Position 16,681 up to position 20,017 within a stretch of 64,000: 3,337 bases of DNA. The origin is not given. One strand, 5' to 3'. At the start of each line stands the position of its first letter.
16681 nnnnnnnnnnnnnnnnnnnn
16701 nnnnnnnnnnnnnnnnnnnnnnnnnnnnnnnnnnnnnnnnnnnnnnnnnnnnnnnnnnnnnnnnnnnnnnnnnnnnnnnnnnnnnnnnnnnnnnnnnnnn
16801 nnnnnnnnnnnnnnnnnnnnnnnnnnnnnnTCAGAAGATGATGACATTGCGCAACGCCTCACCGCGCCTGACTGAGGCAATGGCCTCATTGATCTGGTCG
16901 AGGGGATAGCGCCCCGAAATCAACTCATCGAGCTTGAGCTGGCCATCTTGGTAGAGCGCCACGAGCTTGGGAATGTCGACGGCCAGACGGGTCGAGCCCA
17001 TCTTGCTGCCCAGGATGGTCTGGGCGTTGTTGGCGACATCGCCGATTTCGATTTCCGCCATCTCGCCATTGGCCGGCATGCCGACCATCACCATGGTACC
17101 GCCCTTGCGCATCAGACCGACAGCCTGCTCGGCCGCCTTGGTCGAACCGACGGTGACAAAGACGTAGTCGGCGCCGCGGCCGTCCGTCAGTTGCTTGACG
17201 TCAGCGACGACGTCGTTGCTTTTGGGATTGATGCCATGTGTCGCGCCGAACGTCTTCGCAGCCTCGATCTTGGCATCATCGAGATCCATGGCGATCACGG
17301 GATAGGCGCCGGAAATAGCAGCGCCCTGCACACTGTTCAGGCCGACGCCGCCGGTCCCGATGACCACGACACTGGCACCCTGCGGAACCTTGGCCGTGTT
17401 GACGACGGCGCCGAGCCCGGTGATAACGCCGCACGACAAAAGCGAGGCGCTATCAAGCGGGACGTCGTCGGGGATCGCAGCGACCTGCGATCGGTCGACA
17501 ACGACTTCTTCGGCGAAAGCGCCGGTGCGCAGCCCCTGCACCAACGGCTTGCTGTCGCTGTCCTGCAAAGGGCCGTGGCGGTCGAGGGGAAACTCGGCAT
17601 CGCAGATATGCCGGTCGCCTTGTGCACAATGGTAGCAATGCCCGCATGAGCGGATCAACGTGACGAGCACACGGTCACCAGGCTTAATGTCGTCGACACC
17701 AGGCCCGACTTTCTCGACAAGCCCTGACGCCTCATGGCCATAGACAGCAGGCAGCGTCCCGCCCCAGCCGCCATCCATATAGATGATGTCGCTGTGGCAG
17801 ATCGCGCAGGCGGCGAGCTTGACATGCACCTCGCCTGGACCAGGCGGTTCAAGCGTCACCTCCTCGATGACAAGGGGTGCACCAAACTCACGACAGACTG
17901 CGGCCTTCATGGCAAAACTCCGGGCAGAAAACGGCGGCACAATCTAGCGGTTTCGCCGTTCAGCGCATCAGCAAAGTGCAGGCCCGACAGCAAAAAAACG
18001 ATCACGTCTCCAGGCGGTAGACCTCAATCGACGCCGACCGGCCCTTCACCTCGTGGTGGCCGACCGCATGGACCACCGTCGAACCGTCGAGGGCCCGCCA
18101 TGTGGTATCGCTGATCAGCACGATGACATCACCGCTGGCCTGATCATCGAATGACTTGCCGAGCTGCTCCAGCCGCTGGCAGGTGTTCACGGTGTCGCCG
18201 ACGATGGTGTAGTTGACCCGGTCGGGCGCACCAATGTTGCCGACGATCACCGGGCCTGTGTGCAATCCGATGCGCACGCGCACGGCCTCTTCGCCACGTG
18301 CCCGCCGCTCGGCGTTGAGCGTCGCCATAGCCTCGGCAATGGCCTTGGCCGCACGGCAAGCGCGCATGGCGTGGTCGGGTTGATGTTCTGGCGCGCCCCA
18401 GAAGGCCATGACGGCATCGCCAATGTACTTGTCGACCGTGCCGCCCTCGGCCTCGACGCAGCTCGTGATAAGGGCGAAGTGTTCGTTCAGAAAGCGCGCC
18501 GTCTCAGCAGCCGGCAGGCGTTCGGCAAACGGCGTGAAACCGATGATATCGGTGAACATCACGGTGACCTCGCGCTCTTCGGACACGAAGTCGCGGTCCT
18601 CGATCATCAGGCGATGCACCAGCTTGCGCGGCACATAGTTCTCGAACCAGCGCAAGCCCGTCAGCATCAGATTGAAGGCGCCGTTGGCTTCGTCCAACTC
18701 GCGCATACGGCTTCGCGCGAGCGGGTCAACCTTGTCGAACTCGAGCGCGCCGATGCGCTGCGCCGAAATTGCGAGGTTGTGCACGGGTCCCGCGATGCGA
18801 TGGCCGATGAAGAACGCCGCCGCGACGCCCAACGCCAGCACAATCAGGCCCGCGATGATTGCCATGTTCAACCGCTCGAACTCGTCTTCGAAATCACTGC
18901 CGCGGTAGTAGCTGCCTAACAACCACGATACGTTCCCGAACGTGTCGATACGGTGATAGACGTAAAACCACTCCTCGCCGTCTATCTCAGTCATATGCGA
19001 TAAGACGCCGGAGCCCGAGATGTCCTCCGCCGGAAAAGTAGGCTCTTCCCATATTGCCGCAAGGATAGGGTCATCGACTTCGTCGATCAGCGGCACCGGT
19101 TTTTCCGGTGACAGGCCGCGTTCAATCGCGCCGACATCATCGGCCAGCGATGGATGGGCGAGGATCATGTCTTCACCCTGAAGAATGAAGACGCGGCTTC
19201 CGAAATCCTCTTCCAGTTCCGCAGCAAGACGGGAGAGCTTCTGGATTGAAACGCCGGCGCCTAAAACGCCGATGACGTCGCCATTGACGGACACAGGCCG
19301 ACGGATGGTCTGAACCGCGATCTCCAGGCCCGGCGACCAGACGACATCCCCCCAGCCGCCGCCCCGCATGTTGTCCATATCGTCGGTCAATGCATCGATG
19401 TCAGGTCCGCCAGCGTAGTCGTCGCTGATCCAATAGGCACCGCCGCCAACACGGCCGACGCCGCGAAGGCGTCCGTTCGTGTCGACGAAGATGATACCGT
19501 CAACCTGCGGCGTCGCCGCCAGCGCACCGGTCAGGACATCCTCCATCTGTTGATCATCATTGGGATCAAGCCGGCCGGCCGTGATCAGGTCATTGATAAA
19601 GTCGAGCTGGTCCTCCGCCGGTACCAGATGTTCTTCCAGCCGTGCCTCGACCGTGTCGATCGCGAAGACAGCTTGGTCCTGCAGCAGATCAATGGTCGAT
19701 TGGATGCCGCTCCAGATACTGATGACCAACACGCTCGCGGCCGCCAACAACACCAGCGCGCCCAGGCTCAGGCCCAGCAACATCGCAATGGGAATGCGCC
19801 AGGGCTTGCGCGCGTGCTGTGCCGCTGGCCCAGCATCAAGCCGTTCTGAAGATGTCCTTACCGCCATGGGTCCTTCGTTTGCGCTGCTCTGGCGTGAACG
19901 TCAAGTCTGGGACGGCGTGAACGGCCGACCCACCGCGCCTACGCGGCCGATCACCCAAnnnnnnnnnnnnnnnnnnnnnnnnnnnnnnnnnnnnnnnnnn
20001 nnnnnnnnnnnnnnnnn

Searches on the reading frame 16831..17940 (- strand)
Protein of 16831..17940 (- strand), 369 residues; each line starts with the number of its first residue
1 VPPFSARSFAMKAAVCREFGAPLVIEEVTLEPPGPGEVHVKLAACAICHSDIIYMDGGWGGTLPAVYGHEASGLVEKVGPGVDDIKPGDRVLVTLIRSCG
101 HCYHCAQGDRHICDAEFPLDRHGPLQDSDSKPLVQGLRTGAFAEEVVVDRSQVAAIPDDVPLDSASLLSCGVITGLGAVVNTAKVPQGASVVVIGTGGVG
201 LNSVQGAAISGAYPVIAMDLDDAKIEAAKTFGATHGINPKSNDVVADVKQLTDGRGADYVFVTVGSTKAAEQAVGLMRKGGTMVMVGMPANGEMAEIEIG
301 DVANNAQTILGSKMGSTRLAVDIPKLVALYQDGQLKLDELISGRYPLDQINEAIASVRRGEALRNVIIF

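Call 33: search_protein_families(library=pfam, proteins=[window:16831-17940:-], max_evalue=0.01)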
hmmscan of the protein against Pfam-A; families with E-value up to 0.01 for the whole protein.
window:16831-17940:- (369 aa): 5 families
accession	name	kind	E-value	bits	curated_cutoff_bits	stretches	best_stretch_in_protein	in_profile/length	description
PF00107.32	ADH_zinc_N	-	7.3e-30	104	31.8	1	198-328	1-125/129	Zinc-binding dehydrogenase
PF08240.17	ADH_N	-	6.2e-27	94.3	23.5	1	34-158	1-104/104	Alcohol dehydrogenase GroES-like domain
PF13602.12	ADH_zinc_N_2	-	2.2e-11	45.3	27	1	231-362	1-128/134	Zinc-binding dehydrogenase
PF16912.11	Glu_dehyd_C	-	1.4e-07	31.6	34.9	1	189-354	32-198/211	Glucose dehydrogenase C-terminus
PF01262.27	AlaDh_PNT_C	-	0.0024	17.8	23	1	177-234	15-74/214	Alanine dehydrogenase/PNT, C-terminal domain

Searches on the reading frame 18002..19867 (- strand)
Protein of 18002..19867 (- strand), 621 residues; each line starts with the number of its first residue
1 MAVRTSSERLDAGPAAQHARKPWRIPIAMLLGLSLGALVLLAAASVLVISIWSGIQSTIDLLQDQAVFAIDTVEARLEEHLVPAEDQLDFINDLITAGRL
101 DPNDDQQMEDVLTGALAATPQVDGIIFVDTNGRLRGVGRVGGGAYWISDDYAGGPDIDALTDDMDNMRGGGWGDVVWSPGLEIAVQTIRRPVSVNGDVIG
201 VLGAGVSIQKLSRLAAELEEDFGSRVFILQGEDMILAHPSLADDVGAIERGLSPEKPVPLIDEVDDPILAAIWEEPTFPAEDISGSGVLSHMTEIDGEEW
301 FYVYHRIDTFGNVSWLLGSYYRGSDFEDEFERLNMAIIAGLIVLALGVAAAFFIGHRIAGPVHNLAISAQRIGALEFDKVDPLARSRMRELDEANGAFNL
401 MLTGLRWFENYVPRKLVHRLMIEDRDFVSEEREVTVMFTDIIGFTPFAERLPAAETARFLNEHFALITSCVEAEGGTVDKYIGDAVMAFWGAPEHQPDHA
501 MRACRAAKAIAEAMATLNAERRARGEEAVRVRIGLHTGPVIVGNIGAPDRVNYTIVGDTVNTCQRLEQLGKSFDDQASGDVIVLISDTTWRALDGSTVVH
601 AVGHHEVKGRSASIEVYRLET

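Call 33: search_protein_families(library=pfam, proteins=[window:18002-19867:-], max_evalue=0.01)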
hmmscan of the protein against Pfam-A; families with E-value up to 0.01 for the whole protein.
window:18002-19867:- (621 aa): 4 families
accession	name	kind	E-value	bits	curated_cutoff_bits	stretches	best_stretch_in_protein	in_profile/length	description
PF00211.25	Guanylate_cyc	-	4.2e-28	98.6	21.9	1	431-619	6-181/183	Adenylate and Guanylate cyclase catalytic domain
PF02743.24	dCache_1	-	8.2e-12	45.6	45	1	63-319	8-239/240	Cache domain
PF00672.30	HAMP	-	0.00018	22.2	25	1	353-406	1-52/53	HAMP domain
PF14827.12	dCache_3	-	0.0092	16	25.7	0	191-310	127-221/239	Double sensory domain of two-component sensor kinase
